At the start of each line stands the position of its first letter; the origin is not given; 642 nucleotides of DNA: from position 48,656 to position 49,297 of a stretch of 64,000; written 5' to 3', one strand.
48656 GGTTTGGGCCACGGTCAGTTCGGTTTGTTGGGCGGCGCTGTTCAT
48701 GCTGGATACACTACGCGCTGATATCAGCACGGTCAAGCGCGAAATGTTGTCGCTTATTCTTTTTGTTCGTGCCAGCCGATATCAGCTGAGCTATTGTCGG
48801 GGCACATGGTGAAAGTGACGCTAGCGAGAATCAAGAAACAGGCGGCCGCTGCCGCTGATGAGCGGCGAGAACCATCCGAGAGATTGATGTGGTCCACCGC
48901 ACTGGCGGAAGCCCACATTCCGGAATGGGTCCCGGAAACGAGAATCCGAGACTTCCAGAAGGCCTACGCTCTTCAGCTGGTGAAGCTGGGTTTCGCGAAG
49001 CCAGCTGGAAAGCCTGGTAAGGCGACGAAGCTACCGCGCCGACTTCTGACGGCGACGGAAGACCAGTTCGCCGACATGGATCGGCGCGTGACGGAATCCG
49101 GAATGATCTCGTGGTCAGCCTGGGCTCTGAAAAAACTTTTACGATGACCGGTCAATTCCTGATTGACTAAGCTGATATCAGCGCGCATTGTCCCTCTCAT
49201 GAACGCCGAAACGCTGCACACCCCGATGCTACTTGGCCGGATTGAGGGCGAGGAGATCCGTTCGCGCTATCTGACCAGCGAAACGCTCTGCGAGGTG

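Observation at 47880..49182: Second palindromic operator family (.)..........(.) clustered at the divergent promoter where the leftward and rightward blocks meet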

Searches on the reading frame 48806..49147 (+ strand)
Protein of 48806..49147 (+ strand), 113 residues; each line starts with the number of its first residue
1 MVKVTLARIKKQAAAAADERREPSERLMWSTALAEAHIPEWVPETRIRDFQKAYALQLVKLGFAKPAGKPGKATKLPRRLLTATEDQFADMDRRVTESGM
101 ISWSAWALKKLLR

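Call 10: search_protein_families(library=pfam, proteins=[window:48806-49147:+], max_evalue=0.01)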
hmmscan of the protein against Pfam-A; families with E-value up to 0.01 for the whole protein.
window:48806-49147:+ (113 aa): 0 families

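Call 11: search_protein_families(library=phrogs, proteins=[window:48806-49147:+], max_evalue=0.01)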
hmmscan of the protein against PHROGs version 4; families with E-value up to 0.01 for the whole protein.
window:48806-49147:+ (113 aa): 0 families

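Call 32: search_dna_similar(query=window:48806-49147:+, collection=phages, mode=protein, max_rows=15, max_evalue=0.01)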
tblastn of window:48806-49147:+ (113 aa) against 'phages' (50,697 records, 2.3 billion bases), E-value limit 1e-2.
No match.

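Call 33: find_homologous_proteins(query=window:48806-49147:+)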
Query window:48806-49147:+ (113 aa): 1 proteins with E <= 0.001 among 11 candidates.
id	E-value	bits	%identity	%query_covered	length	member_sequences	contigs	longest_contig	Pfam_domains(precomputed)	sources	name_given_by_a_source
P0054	1.3e-49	185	100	76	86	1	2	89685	-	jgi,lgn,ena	-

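Call 35: search_protein_families(library=pfam, proteins=[window:48806-49147:+], max_evalue=10)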
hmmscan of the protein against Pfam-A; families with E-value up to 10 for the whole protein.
window:48806-49147:+ (113 aa): 0 families

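Call 40: search_solved_structures(query=A3, max_evalue=10, show_alignments=3)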
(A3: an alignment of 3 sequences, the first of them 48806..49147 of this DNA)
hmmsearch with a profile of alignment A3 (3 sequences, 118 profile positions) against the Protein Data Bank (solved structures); distinct sequences matched with E-value up to 10: 5.
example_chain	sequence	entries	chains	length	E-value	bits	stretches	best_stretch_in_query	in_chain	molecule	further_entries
7vcf_Q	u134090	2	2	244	0.27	14.9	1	37-98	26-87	Tic56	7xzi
5ekd_A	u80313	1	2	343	0.68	13.6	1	18-73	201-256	Tryptophan--tRNA ligase, mitochondrial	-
9r4p_A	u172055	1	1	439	0.79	13.4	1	12-73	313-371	CtGH76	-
9r4o_A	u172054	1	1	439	0.79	13.4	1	12-73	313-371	Uncharacterized protein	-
9r4k_A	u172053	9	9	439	0.79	13.4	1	12-73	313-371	Chains: A | Uncharacterized protein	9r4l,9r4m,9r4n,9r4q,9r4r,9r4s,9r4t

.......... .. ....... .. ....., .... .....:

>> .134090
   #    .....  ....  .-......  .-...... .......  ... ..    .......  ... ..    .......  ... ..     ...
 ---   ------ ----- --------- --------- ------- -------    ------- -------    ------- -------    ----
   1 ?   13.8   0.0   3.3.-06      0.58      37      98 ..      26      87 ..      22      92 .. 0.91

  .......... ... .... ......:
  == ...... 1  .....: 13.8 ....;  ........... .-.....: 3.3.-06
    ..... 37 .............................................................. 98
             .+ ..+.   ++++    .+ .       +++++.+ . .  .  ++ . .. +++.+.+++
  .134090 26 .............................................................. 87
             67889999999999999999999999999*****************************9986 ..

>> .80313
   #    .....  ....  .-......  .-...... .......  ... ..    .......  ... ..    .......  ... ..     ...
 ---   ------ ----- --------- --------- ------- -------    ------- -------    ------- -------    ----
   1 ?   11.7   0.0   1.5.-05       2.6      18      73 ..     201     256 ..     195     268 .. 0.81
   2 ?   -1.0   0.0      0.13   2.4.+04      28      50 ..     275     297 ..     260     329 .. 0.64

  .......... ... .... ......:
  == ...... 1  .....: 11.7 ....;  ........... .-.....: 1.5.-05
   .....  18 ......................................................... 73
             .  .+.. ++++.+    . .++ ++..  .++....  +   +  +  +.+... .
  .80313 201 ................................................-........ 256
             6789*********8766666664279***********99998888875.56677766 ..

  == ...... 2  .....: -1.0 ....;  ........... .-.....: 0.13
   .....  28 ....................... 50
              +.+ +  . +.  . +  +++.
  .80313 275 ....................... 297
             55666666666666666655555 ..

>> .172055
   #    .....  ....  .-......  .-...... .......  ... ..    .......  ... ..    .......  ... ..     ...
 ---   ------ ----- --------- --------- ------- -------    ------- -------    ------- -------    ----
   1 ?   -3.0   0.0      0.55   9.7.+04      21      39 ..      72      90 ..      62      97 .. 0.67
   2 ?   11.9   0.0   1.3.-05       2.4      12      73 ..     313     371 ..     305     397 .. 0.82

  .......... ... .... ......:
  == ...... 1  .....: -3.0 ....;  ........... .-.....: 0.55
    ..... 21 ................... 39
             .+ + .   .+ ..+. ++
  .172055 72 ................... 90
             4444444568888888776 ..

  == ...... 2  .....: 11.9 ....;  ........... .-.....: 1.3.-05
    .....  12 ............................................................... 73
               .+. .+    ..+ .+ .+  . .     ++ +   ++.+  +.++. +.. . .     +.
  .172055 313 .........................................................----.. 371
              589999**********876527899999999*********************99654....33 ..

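Call 41: search_protein_representatives(protein=window:48806-49147:+)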
Query: 113 residues. Proteins with E-value up to 0.001 (for the whole library): 25; up to 1e-10: 3; up to 1e-30: 1. The best 25 are listed.
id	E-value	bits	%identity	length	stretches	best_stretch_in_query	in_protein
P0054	4.2e-50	184.6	100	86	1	28-113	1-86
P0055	2.1e-23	98.8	54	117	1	8-112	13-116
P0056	5.2e-20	87.9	51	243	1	3-112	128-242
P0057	1.2e-10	57.8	42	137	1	10-110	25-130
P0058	1.2e-10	57.7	45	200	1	9-111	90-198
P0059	6.7e-10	55.4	46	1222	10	52-108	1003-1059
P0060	1.6e-09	54.2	41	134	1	8-111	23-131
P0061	1.0e-08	51.5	46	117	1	10-111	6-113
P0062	1.1e-08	51.5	48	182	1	15-111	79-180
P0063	4.7e-08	49.4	41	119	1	10-111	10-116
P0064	1.3e-07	48.0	47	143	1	13-111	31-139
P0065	4.1e-07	46.4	39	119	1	11-111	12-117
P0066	7.8e-07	45.5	43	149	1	13-111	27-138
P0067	1.6e-06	44.5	45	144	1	19-111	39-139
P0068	2.0e-06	44.2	43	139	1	5-111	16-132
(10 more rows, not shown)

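Call 44: search_solved_structures(query=A4, max_evalue=10, show_alignments=2)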
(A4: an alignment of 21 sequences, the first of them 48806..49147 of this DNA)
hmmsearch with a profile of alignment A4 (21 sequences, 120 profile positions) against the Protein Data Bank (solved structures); distinct sequences matched with E-value up to 10: 2.
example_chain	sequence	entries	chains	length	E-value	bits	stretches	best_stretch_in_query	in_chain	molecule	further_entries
4jdq_A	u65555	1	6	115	0.25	14.8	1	35-68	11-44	Slr1964 protein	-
4jdx_A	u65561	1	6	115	0.25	14.8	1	35-68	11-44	Slr1964 protein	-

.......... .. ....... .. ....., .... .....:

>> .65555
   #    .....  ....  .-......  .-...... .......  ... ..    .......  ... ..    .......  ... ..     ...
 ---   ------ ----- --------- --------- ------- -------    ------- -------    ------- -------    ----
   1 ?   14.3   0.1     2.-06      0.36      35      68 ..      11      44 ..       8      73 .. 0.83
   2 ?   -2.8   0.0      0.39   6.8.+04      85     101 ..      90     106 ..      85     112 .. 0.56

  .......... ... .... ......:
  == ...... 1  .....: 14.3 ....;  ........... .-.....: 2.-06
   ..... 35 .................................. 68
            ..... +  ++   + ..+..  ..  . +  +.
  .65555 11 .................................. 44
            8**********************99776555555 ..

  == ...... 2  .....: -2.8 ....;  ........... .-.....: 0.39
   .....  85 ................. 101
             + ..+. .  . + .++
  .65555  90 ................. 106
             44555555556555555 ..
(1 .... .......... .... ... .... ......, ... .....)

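Call 47: find_encoding_contigs(protein=P0055, flank=6000, max_places=2)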
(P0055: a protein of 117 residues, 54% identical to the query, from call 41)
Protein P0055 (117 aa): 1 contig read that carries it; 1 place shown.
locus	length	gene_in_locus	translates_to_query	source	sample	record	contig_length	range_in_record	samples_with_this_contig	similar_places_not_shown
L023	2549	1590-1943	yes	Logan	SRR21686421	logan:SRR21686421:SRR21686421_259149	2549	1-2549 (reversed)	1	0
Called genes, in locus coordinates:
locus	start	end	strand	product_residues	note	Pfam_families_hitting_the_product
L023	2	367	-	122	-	?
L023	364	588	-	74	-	-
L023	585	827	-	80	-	-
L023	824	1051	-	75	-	-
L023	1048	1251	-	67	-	-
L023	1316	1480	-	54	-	-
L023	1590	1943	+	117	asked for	-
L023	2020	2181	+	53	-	-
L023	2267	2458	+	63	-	-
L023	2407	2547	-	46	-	?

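Call 49: find_encoding_contigs(protein=P0057, flank=8000, max_places=1)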
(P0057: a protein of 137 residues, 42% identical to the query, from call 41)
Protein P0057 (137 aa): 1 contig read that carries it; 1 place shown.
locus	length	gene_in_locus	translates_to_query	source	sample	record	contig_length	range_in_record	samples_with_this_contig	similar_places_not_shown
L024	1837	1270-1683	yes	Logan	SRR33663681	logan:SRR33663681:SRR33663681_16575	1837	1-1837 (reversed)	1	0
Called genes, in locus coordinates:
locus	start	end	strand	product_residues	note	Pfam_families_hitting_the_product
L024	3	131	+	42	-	?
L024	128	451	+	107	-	-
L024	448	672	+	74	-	-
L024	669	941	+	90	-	-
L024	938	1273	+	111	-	-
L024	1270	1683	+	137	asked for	-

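Call 50: find_encoding_contigs(protein=P0060, flank=8000, max_places=1)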
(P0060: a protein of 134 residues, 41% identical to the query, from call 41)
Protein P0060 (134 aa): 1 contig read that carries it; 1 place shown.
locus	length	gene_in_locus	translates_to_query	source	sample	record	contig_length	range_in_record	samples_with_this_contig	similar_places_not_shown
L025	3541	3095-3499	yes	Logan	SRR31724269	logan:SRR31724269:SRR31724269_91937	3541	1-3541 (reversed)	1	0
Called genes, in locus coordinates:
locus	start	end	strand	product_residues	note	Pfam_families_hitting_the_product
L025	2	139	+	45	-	?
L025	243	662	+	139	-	-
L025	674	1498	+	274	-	PF12083:DUF3560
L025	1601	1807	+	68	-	-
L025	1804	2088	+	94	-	-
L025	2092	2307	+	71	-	-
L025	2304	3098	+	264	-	PF25680:Mom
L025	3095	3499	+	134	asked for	-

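Call 51: find_encoding_contigs(protein=P0061, flank=8000, max_places=1)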
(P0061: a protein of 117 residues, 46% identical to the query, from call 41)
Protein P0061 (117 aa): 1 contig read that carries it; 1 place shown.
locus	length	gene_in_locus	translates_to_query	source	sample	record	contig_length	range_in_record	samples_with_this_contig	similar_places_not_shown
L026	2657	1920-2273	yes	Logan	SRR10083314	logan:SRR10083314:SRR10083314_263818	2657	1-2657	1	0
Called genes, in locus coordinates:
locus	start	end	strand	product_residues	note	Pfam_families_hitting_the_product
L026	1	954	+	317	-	?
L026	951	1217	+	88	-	-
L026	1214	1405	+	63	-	-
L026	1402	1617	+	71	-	-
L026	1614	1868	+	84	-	-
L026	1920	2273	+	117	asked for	-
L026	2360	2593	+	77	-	-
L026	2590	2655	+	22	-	?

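Call 53: predict_structure(alignment_id=A5)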
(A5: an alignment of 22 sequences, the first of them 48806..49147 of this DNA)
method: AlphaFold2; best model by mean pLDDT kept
length: 113 residues; sequences in the alignment: 22
mean_pLDDT: 89.3   pTM: 0.61
mean pLDDT of the five models: 89.3, 88.9, 87.7, 86.7, 86.1
residues with pLDDT >= 90: 66; 70-90: 39; 50-70: 8; < 50: 0
segments of 3 or more residues with pLDDT < 50: none
pLDDT, mean of each block of 10 residues (from residue 1): 86 96 95 96 96 97 92 69 82 90 85 86
secondary structure, 60 per line:
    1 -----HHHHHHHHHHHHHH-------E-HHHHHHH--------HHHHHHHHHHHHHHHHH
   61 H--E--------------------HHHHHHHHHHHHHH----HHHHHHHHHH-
elements in order: H6-19 H29-35 H44-61 H85-98 H103-112

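Call 57: search_protein_families(library=pfam, alignment_id=A5, max_evalue=1)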
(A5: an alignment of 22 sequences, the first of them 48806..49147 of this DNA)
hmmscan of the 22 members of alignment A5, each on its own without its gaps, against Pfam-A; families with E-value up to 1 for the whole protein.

A. member 1, window:48806-49147:+ (113 aa): 0 families

B. families by the number of members that match (of 22 scanned): 7 families
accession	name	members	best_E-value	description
PF21983.2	NikA-like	6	0.005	Mobilization protein NikA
PF21488.3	YqbF_HeH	1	0.0017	YqbF, HeH motif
PF19979.4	DUF6415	1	0.035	Family of unknown function (DUF6415)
PF16785.10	SMBP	1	0.058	Small metal-binding protein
PF17778.7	BLACT_WH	1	0.063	Beta-lactamase associated winged helix domain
PF07624.16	PSD2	1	0.079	Protein of unknown function (DUF1585)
PF19522.4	DUF6052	1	0.18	Family of unknown function (DUF6052)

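Call 69: fold_search(model_id=the predicted structure, library=pdb)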
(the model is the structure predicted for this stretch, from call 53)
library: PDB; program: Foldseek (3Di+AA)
matches with E <= 10: 32; with E <= 0.001: 0
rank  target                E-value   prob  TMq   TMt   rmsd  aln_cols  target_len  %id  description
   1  4v5e_BK               2.7e+00  0.12  0.28  0.23   8.0        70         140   18  Insights into translational termination from the structure of RF2 bound to the ribosome (released 2014-07-09)
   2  7vjo_A                3.6e+00  0.12  0.29  0.29   5.0        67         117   19  Pectobacterium phage ZF40 apo-Aca2 (released 2021-10-20)
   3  7b5j_A                4.3e+00  0.11  0.30  0.29   4.9        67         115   19  Anti-CRISPR associated (Aca) protein, Aca2 (released 2021-06-23)
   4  8y0x_SR               4.9e+00  0.12  0.31  0.27   6.6        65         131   17  Dormant ribosome with SERBP1 (released 2024-02-07)
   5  2bzt_MODEL_1_A        5.2e+00  0.08  0.26  0.37   5.6        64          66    9  NMR structure of the bacterial protein YFHJ from E. coli (released 2006-12-06)
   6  3mwe_B                5.2e+00  0.06  0.23  0.09  10.1        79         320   16  Truncated Human ATP-Citrate Lyase with Tartrate Bound (released 2010-06-16)
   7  7pnt_V                5.2e+00  0.04  0.21  0.09  11.2        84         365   12  Assembly intermediate of mouse mitochondrial ribosome small subunit without mS37 in complex with RbfA and Tfb1m (released 2022-06-15)
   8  8br8_SU               5.5e+00  0.04  0.29  0.29  12.8       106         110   14  Giardia ribosome in POST-T state (A1) (released 2023-03-15)
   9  4v8m_AL               5.9e+00  0.05  0.27  0.25  15.9       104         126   14  High-resolution cryo-electron microscopy structure of the Trypanosoma brucei ribosome (released 2014-07-09)
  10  7zhg_S                6.2e+00  0.12  0.33  0.50   4.8        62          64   19  High-resolution cryo-EM structure of Pyrococcus abyssi 30S ribosomal subunit bound to mRNA and initiator tRNA anticodo (released 2022-06-29)
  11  6qzp_SR               6.2e+00  0.06  0.27  0.23  15.6       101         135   18  High-resolution cryo-EM structure of the human 80S ribosome (released 2019-04-24)
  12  3pn1                  6.6e+00  0.02  0.19  0.08  14.7       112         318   12  Novel Bacterial NAD+-dependent DNA Ligase Inhibitors with Broad Spectrum Potency and Antibacterial Efficacy In Vivo (released 2011-01-12)
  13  6y0g_SR               7.5e+00  0.09  0.33  0.29   6.4        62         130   18  Structure of human ribosome in classical-PRE state (released 2020-04-15)
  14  2lso_MODEL_1_A        7.5e+00  0.06  0.24  0.29   5.8        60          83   17  Solution NMR Structure of the Globular Domain of Human Histone H1x, Northeast Structural Genomics Consortium ( (released 2012-06-13)
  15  5hif_A                7.5e+00  0.05  0.16  0.07   5.7        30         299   33  Crystal structure of a reconstructed lactonase ancestor, Anc1-MPH, of the bacterial methyl parathion hydrolase, MPH. (released 2017-02-08)
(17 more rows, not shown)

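Call 76: find_encoding_contigs(protein=P0064, flank=6000, max_places=1)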
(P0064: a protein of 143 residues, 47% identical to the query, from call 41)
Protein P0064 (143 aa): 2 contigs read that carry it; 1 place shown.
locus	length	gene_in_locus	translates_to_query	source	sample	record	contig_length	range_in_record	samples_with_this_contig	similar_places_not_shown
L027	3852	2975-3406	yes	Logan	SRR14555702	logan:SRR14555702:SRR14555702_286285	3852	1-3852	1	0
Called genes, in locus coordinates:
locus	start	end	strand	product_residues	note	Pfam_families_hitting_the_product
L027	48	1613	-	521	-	-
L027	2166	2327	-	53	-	-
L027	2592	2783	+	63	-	-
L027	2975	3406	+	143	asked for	-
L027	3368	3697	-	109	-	-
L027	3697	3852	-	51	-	?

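Call 77: find_encoding_contigs(protein=P0066, flank=6000, max_places=1)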
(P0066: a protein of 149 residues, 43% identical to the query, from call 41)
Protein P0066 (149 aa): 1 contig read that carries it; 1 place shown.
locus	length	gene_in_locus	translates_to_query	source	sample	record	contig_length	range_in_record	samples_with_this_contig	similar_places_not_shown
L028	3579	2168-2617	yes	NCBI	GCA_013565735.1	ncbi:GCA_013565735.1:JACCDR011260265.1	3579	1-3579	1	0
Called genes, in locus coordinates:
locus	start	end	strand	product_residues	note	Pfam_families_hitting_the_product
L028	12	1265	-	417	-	-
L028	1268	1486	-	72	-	-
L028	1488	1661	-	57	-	-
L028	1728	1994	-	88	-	-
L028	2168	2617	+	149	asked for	-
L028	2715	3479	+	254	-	-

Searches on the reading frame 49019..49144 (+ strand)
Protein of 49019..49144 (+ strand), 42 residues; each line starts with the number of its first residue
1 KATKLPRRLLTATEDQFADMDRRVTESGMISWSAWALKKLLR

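Call 60: search_solved_structures(query=A6, max_evalue=10, show_alignments=4)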
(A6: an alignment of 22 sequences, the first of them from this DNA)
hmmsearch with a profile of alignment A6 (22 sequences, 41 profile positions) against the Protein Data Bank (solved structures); distinct sequences matched with E-value up to 10: 0.

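Call 92: predict_structure(alignment_id=A6)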
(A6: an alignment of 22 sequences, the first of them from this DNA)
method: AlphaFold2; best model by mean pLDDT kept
length: 42 residues; sequences in the alignment: 22
mean_pLDDT: 88.1   pTM: 0.52
mean pLDDT of the five models: 88.1, 83.2, 83.1, 82.7, 81.0
residues with pLDDT >= 90: 24; 70-90: 17; 50-70: 1; < 50: 0
segments of 3 or more residues with pLDDT < 50: none
pLDDT, mean of each block of 10 residues (from residue 1): 78 93 92 90 88
secondary structure, 60 per line:
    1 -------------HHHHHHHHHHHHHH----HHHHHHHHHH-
elements in order: H14-27 H32-41
